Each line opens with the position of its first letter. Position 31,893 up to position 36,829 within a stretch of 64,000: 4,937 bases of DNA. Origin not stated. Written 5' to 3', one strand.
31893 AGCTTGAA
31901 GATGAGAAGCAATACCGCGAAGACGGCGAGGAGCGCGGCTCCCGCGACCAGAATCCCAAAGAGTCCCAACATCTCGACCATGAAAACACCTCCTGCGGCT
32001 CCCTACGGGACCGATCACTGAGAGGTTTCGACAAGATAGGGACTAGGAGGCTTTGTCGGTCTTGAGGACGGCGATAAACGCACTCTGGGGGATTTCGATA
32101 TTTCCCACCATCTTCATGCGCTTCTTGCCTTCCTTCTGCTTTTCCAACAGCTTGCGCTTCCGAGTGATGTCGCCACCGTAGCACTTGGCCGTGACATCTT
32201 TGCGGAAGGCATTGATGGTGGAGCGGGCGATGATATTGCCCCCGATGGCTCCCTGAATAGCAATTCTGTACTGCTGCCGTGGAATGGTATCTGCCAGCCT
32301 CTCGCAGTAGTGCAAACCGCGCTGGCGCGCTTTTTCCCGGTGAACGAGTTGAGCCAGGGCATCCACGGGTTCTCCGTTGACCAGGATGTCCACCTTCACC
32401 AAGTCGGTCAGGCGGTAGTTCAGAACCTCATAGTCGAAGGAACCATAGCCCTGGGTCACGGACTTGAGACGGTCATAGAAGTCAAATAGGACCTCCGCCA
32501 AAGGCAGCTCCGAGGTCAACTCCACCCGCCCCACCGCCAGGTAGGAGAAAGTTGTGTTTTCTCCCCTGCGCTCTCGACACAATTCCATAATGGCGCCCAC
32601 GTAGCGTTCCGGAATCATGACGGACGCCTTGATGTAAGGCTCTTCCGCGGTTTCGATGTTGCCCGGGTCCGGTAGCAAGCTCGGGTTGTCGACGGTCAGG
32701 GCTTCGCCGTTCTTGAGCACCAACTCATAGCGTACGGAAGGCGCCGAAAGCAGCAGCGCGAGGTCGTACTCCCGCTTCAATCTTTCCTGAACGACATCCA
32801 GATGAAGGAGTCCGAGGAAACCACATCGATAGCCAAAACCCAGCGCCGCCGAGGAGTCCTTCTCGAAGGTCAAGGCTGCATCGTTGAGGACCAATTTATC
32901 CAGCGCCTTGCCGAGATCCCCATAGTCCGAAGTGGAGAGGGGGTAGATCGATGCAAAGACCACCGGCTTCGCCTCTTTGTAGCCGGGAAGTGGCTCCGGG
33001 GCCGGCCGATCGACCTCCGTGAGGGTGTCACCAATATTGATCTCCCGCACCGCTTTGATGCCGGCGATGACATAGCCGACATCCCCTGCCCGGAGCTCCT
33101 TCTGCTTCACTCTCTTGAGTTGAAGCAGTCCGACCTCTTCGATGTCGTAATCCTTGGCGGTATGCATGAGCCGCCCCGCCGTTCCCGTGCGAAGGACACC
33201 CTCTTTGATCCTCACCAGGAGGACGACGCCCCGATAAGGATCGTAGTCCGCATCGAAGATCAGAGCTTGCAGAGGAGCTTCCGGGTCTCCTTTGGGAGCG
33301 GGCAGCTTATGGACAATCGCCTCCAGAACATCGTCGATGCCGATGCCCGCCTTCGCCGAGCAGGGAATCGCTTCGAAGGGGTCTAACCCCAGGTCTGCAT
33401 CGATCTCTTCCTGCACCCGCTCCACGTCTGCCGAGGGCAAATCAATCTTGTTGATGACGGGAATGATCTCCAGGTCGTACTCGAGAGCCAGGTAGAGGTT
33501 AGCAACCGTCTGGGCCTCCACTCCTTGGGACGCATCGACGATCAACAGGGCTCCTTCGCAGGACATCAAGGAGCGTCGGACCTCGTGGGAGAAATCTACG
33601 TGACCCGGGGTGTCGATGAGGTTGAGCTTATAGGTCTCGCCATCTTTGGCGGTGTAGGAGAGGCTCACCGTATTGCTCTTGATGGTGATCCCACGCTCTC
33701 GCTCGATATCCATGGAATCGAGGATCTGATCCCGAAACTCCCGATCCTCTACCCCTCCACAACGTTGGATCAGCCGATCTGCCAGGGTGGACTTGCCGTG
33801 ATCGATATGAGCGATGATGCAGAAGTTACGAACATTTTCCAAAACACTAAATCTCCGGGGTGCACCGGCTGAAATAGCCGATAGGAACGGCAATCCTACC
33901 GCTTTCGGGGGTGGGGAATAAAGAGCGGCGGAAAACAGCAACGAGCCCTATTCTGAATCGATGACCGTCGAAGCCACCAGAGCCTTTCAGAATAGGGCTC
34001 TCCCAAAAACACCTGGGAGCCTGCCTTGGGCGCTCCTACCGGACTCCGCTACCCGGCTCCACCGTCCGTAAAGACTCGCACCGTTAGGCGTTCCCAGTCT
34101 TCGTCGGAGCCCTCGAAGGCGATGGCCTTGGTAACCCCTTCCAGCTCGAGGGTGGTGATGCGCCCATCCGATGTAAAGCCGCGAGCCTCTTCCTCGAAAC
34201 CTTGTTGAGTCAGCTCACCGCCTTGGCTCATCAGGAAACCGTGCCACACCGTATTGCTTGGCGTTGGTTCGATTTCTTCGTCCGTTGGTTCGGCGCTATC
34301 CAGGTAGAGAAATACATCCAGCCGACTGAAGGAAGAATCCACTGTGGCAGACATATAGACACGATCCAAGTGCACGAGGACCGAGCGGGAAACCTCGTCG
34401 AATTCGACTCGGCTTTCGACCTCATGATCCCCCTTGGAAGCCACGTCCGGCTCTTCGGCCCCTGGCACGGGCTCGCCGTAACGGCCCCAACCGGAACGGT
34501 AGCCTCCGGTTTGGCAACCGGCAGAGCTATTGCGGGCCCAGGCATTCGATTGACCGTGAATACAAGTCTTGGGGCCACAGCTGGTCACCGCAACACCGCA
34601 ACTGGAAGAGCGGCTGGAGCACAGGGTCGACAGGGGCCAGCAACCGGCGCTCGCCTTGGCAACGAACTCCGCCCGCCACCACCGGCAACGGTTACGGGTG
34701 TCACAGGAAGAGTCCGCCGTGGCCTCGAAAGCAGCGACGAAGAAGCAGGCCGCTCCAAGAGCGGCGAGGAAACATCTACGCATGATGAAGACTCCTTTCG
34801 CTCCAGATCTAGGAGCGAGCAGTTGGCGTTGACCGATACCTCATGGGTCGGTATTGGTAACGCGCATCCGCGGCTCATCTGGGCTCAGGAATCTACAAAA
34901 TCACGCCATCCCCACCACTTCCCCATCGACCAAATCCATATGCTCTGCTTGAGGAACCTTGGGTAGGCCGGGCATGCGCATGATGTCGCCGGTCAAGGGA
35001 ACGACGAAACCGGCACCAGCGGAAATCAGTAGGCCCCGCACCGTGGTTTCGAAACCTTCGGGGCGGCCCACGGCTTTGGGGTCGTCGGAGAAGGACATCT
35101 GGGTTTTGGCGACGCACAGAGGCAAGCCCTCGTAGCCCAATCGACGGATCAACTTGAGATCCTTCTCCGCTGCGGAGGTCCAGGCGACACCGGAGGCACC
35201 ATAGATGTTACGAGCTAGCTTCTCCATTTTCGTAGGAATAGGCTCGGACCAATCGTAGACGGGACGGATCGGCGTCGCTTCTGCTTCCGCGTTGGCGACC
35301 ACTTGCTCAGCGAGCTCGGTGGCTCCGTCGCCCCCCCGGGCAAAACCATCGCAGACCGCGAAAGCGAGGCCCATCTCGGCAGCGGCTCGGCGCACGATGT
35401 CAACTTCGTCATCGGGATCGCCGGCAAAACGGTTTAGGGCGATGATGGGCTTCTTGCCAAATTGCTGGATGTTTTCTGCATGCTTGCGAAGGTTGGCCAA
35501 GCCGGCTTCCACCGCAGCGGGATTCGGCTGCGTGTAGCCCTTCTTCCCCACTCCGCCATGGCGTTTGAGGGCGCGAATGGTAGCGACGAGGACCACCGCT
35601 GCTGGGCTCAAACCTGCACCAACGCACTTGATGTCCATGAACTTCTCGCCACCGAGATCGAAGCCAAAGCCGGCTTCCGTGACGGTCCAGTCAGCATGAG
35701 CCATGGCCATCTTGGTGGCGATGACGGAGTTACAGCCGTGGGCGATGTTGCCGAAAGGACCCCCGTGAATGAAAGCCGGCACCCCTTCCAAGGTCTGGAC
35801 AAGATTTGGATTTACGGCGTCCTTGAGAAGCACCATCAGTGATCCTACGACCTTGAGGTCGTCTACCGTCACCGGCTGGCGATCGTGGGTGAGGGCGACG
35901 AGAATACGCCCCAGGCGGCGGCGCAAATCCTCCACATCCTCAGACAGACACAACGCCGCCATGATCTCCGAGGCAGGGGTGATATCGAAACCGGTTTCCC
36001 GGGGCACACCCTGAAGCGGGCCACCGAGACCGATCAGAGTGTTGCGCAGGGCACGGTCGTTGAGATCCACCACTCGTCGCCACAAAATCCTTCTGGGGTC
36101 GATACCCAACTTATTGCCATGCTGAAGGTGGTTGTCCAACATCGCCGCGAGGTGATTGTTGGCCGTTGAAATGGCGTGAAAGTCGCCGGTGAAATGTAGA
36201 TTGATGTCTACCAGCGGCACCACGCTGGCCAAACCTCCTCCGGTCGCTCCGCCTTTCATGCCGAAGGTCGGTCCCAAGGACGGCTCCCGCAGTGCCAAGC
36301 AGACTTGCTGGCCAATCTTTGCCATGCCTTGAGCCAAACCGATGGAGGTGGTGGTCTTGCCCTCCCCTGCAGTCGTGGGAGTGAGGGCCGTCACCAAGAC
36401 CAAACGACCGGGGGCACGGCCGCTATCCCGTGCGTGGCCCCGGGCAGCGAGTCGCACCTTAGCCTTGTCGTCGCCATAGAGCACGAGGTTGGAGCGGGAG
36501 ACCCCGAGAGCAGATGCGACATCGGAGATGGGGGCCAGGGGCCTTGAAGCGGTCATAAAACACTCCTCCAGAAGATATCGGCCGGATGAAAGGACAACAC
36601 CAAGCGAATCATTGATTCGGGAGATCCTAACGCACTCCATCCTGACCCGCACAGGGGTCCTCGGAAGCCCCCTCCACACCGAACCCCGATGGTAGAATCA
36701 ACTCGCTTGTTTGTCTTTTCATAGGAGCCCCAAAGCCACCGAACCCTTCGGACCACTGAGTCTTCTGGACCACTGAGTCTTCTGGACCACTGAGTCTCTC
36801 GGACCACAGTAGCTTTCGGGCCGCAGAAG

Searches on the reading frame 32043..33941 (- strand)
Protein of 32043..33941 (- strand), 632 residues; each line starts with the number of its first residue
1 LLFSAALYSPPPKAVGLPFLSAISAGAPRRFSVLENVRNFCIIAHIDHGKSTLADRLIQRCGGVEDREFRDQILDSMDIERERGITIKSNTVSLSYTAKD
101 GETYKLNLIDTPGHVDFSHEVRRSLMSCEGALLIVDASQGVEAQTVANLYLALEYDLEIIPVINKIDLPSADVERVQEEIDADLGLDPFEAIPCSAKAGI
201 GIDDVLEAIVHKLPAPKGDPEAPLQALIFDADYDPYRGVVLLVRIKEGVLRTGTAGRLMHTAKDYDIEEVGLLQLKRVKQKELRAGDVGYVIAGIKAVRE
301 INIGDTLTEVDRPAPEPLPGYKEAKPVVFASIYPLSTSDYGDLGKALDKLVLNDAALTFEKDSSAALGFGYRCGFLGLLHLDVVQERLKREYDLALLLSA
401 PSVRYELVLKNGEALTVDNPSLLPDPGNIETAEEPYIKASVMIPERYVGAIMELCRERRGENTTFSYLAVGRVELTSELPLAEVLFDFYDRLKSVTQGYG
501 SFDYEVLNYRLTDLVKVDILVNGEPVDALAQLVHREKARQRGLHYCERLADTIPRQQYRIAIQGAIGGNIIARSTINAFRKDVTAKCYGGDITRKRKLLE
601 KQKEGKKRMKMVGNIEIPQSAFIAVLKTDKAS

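Call 9: search_protein_families(library=pfam, proteins=[window:32043-33941:-], max_evalue=0.001)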
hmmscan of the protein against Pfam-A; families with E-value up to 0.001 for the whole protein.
window:32043-33941:- (632 aa): 9 families
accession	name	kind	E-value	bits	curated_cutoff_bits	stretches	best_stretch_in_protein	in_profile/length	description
PF00009.33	GTP_EFTU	-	3.2e-57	193.6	26.5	1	36-214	2-187/188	Elongation factor Tu GTP binding domain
PF06421.17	LepA_C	-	7.3e-49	164.8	29.7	1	521-627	1-107/107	GTP-binding protein LepA C-terminus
PF00679.30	EFG_C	-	1.3e-19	70.5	27.9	1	433-518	3-87/89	Elongation factor G C-terminus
PF03144.31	GTP_EFTU_D2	-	9.7e-11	42.4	30.3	1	238-308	1-73/73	Elongation factor Tu domain 2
PF14492.12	EFG_III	-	4.2e-08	33.6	27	1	325-396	3-71/75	Elongation Factor G, domain III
PF16658.11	RF3_C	-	8.6e-06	26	40.1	1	326-404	9-84/132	Class II release factor RF3, C-terminal domain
PF00071.28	Ras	-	5.9e-05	23.1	21.6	1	86-213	31-160/162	Ras family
PF01926.29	MMR_HSR1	-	0.00029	21.4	21.9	1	46-165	8-113/113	50S ribosome-binding GTPase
PF22042.2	EF-G_D2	-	0.00036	21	27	1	223-309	1-83/84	Elongation factor G domain 2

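Call 43: find_homologous_proteins(query=window:32043-33941:-, max_evalue=1e-50)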
Query window:32043-33941:- (632 aa): 8000 proteins with E <= 1e-50 among 8000 candidates; the best 120 are listed.
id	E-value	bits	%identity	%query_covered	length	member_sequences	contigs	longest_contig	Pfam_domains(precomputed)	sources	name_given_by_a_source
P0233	0.0e+0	1328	100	95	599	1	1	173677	PF00679.31,PF14492.13,PF06421.18,PF00009.34,PF16658.12,PF03144.32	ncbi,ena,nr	ncbi:MAG: translation elongation factor 4 [Deltaproteobacteria bacterium]|nr:translation elongation 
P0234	0.0e+0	1148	85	94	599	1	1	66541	PF00679.31,PF14492.13,PF06421.18,PF00009.34,PF03144.32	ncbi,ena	-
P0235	0.0e+0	1130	82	94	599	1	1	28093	PF00679.31,PF14492.13,PF06421.18,PF00009.34,PF03144.32,PF00071.29,PF22042.3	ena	-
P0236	0.0e+0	1125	83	94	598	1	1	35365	PF00679.31,PF14492.13,PF06421.18,PF00009.34,PF03144.32,PF22042.3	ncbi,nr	ncbi:MAG: translation elongation factor 4 [Acidobacteriota bacterium]|nr:translation elongation fact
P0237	0.0e+0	1121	82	95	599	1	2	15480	PF00679.31,PF14492.13,PF06421.18,PF00009.34,PF03144.32,PF22042.3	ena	-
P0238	0.0e+0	1121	82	94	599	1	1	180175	PF00679.31,PF14492.13,PF06421.18,PF00009.34,PF03144.32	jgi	jgi:GTP-binding protein LepA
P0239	0.0e+0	1121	82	94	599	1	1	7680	PF00679.31,PF14492.13,PF06421.18,PF00009.34,PF03144.32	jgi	-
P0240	0.0e+0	1120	83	94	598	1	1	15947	PF00679.31,PF14492.13,PF06421.18,PF00009.34,PF03144.32,PF22042.3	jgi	-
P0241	0.0e+0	1120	82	94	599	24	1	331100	PF00679.31,PF14492.13,PF06421.18,PF00009.34,PF03144.32,PF22042.3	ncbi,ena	-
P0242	0.0e+0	1120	82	94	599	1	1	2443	PF00679.31,PF14492.13,PF06421.18,PF00009.34,PF03144.32,PF22042.3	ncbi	-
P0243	0.0e+0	1119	82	94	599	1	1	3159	PF00679.31,PF14492.13,PF06421.18,PF00009.34,PF03144.32,PF00071.29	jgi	jgi:GTP-binding protein LepA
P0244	0.0e+0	1119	82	95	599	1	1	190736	PF00679.31,PF14492.13,PF06421.18,PF00009.34,PF03144.32,PF22042.3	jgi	jgi:GTP-binding protein LepA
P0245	0.0e+0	1119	82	94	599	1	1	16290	PF00679.31,PF14492.13,PF06421.18,PF00009.34,PF03144.32,PF00071.29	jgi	jgi:GTP-binding protein LepA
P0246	0.0e+0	1118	82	94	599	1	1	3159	PF00679.31,PF14492.13,PF06421.18,PF00009.34,PF03144.32,PF00071.29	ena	-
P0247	0.0e+0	1118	82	95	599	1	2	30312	PF00679.31,PF14492.13,PF06421.18,PF00009.34,PF03144.32,PF22042.3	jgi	jgi:GTP-binding protein LepA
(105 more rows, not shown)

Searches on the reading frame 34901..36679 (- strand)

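Call 9: search_protein_families(library=pfam, proteins=[window:34901-36679:-], max_evalue=0.001)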
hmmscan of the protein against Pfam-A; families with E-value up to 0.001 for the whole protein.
window:34901-36679:- (592 aa): 1 family
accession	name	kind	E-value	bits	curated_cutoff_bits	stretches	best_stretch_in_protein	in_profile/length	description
PF01268.25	FTHFS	-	2.8e-238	792.1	27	1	45-591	9-555/556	Formate--tetrahydrofolate ligase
